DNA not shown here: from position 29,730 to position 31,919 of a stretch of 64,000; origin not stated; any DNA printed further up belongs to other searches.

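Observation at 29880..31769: YidC/Oxa1 insertase domain fused in frame to a TagF-type CDP-glycerol glycerophosphotransferase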

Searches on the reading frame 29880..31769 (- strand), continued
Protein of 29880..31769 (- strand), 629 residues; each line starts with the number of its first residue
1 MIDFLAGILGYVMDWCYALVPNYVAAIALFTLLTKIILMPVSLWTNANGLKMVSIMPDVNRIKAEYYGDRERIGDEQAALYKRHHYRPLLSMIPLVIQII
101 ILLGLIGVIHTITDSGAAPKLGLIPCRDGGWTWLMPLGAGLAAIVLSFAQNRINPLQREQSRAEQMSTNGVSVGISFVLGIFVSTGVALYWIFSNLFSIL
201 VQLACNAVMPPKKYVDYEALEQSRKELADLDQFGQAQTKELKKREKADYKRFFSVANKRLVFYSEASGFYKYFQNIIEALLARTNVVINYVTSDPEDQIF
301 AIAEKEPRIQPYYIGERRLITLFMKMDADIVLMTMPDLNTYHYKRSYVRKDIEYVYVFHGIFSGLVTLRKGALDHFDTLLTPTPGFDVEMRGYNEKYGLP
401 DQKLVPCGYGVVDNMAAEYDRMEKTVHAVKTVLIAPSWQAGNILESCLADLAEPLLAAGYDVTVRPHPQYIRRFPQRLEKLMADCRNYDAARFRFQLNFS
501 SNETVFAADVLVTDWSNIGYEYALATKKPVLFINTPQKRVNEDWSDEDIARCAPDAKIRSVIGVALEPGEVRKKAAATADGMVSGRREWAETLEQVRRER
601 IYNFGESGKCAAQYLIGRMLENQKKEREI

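Call 11: search_solved_structures(query=window:29880-31769:-, max_evalue=0.01, show_alignments=4)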
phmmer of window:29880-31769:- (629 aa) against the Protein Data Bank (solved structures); distinct sequences matched with E-value up to 0.01: 7.
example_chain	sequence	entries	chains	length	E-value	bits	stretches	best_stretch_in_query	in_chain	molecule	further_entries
3wvf_A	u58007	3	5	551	1.2e-09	40.5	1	5-202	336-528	Membrane protein insertase YidC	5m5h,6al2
5mg3_C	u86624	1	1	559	1.3e-09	40.4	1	5-202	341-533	Membrane protein insertase YidC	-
4utq_A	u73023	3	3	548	1.4e-09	40.3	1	5-202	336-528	MEMBRANE PROTEIN INSERTASE YIDC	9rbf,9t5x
3wo7_A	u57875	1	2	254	1.6e-06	30.1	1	11-213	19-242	Membrane protein insertase YidC 2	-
3wo6_A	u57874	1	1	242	3.2e-06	29.2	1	11-203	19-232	Membrane protein insertase YidC 2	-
6y86_A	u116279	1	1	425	0.00061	21.6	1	12-116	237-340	Membrane protein insertase YidC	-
5y83_A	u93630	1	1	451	0.00073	21.4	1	12-117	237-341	Membrane protein insertase YidC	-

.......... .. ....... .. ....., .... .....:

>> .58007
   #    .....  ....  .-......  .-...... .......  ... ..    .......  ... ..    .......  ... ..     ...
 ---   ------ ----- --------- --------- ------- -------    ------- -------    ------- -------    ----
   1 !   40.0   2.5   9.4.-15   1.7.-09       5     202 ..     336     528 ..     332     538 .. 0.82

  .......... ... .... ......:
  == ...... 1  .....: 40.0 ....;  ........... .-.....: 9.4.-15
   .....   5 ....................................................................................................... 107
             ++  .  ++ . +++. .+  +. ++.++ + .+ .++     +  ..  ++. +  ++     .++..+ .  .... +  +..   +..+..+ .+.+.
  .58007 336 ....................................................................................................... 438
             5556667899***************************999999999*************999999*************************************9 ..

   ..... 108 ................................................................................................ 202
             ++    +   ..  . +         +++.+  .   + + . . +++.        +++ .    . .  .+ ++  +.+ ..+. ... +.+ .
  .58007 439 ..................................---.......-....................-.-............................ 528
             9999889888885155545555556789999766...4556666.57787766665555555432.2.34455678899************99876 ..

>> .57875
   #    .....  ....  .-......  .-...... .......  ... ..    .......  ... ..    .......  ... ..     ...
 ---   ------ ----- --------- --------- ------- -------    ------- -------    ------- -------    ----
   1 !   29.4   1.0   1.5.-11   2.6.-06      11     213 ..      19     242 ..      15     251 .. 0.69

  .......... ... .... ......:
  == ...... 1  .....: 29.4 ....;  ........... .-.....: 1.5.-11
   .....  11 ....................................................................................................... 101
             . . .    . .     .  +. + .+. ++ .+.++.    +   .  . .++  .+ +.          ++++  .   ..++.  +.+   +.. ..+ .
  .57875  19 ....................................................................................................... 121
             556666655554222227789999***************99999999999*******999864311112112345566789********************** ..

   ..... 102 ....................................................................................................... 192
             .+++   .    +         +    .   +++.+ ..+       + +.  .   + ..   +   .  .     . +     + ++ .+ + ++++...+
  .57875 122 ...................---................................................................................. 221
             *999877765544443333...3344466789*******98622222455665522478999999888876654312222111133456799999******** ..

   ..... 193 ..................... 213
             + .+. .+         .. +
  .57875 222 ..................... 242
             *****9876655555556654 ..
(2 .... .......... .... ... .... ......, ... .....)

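Call 16: search_protein_representatives(protein=window:29880-31769:-)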
Query: 629 residues. Proteins with E-value up to 0.001 (for the whole library): 9075; up to 1e-10: 2135; up to 1e-30: 392. The best 150 are listed.
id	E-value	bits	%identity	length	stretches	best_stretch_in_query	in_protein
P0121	2.4e-198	677.0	51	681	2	124-626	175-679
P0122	4.1e-198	676.2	50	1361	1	3-626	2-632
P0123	1.9e-197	674.0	49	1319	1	8-627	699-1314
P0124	3.2e-196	669.9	50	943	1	11-624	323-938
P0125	4.2e-185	633.2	48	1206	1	2-619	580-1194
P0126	6.1e-185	632.7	48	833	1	11-623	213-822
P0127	1.5e-184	631.4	47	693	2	121-627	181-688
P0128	4.2e-181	620.0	49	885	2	2-423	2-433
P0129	4.5e-181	619.9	47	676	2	3-422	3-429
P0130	1.8e-173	594.8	47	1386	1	4-624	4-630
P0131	3.8e-170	583.8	45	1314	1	6-628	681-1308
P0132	1.6e-166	571.9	48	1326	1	13-621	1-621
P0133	3.0e-162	557.7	44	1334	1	8-623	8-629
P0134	3.5e-162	557.5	46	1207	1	12-626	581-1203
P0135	8.9e-161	552.9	45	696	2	120-624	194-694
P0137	1.8e-159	548.6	44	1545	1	7-626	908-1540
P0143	5.8e-150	517.2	46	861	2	131-619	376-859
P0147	3.2e-143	494.9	41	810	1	4-628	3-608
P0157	6.8e-130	450.9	40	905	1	7-619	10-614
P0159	3.0e-128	445.4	41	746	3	130-417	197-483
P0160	1.9e-127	442.8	40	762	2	132-625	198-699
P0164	1.1e-115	404.0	39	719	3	133-418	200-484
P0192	7.0e-69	249.4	36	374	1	245-619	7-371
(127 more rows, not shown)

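Call 19: search_protein_families(library=pfam, proteins=[P0122, P0123, P0125, P0130, P0137, P0124, P0126, P0128], max_evalue=0.001)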
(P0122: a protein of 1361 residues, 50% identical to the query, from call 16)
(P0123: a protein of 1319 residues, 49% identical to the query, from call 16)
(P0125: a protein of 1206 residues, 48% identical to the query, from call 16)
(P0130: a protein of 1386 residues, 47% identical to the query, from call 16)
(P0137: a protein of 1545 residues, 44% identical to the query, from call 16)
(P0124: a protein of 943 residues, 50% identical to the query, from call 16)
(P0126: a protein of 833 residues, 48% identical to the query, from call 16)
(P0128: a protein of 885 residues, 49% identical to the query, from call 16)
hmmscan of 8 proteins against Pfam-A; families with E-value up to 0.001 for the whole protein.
P0122 (1361 aa): 3 families
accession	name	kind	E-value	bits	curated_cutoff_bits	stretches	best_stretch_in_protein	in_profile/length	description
PF02096.25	60KD_IMP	-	2e-28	99.9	35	1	22-207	1-162/163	60Kd inner membrane protein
PF04464.20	Glyphos_transf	-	2.3e-07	30.5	22.1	1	401-541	151-291/367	CDP-Glycerol:Poly(glycerophosphate) glycerophosphotransferase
PF00884.28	Sulfatase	-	0.00036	20.4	25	1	1144-1296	131-299/301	Sulfatase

P0123 (1319 aa): 3 families
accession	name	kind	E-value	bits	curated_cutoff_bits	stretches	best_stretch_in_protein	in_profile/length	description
PF02096.25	60KD_IMP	-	1.5e-25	90.5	35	1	714-897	1-162/163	60Kd inner membrane protein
PF00884.28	Sulfatase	-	2.6e-12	47.1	25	1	188-475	2-298/301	Sulfatase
PF04464.20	Glyphos_transf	-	1.4e-05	24.6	22.1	1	946-1223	11-291/367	CDP-Glycerol:Poly(glycerophosphate) glycerophosphotransferase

P0125 (1206 aa): 3 families
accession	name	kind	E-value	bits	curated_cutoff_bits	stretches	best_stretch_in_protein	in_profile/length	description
PF02096.25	60KD_IMP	-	3e-28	99.3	35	1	602-783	2-162/163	60Kd inner membrane protein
PF04464.20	Glyphos_transf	-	1.1e-10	41.4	22.1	1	864-1110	41-291/367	CDP-Glycerol:Poly(glycerophosphate) glycerophosphotransferase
PF00884.28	Sulfatase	-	0.00015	21.7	25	1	191-489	2-300/301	Sulfatase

P0130 (1386 aa): 2 families
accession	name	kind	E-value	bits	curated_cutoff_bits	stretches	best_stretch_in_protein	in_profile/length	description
PF02096.25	60KD_IMP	-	5.2e-25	88.8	35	1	23-209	1-162/163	60Kd inner membrane protein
PF00884.28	Sulfatase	-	4.2e-09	36.6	25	1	1149-1308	141-301/301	Sulfatase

P0137 (1545 aa): 4 families
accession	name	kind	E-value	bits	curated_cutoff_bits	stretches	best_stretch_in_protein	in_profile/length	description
PF02096.25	60KD_IMP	-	1.1e-26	94.2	35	1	925-1116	1-162/163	60Kd inner membrane protein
PF04464.20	Glyphos_transf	-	1e-09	38.3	22.1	1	1304-1449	149-291/367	CDP-Glycerol:Poly(glycerophosphate) glycerophosphotransferase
PF00884.28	Sulfatase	-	3.5e-06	27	25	1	239-464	36-247/301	Sulfatase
PF22895.2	DUF7024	-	3.4e-05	24.2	24.4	1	743-858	29-144/145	Domain of unknown function (DUF7024)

P0124 (943 aa): 2 families
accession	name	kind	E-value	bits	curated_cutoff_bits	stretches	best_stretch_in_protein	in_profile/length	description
PF02096.25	60KD_IMP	-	1.7e-25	90.3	35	1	335-517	1-162/163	60Kd inner membrane protein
PF04464.20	Glyphos_transf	-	6.9e-14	52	22.1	1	570-850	12-292/367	CDP-Glycerol:Poly(glycerophosphate) glycerophosphotransferase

P0126 (833 aa): 2 families
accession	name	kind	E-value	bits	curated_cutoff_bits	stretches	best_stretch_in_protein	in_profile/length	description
PF02096.25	60KD_IMP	-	1.6e-29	103.4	35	1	225-407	1-162/163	60Kd inner membrane protein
PF04464.20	Glyphos_transf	-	2e-09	37.3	22.1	1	591-734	142-291/367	CDP-Glycerol:Poly(glycerophosphate) glycerophosphotransferase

P0128 (885 aa): 1 family
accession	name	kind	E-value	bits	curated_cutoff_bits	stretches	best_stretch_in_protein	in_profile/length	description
PF02096.25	60KD_IMP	-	7.3e-29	101.3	35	1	23-208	1-162/163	60Kd inner membrane protein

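Call 21: find_encoding_contigs(protein=P0001, flank=10000, max_places=2)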
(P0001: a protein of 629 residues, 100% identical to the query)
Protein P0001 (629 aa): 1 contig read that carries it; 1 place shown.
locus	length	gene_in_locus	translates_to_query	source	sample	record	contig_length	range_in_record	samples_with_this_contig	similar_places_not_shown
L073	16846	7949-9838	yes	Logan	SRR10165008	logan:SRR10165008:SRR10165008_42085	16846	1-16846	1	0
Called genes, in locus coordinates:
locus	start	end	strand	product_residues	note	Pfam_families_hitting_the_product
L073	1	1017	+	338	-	?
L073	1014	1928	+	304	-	PF00389:2-Hacid_dh (weak), PF00070:Pyr_redox (faint), PF02826:2-Hacid_dh_C, PF13241:NAD_binding_7 (weak), PF03446:NAD_binding_2 (weak)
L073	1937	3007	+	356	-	PF01757:Acyl_transf_3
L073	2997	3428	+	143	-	PF12953:DUF3842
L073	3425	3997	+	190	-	-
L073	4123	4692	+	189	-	PF07155:ECF-ribofla_trS (weak), PF12822:ECF_trnsprt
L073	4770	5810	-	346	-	PF01757:Acyl_transf_3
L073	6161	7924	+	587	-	-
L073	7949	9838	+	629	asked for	PF02096:60KD_IMP, PF04464:Glyphos_transf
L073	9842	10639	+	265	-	PF08445:FR47 (weak)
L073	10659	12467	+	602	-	PF00483:NTP_transferase, PF12804:NTP_transf_3, PF20202:DUF6564 (weak), PF00155:Aminotran_1_2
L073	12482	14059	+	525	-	PF07969:Amidohydro_3, PF01979:Amidohydro_1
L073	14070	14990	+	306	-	PF01633:Choline_kinase, PF01636:APH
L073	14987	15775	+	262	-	PF00483:NTP_transferase, PF12804:NTP_transf_3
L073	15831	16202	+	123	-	-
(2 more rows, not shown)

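Call 22: find_encoding_contigs(protein=P0123, flank=10000, max_places=3)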
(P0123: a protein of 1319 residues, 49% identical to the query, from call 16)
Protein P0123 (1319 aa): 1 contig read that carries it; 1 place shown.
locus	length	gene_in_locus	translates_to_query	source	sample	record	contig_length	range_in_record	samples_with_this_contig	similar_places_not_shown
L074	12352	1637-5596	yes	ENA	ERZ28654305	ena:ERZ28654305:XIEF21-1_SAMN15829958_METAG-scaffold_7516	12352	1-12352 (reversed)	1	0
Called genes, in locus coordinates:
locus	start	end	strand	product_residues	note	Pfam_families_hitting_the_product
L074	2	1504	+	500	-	?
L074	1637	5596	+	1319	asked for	PF00884:Sulfatase, PF02096:60KD_IMP, PF04464:Glyphos_transf (faint)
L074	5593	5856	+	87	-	-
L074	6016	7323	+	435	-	PF07690:MFS_1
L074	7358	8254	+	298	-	PF09339:HTH_IclR (weak), PF12802:MarR_2 (weak), PF13412:HTH_24 (weak), PF00483:NTP_transferase, PF12804:NTP_transf_3 (weak)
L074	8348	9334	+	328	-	PF01073:3Beta_HSD, PF01370:Epimerase, PF02719:Polysacc_synt_2, PF04321:RmlD_sub_bind, PF05368:NmrA, PF13460:NAD_binding_10, PF16363:GDP_Man_Dehyd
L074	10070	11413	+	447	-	PF01554:MatE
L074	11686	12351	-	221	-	?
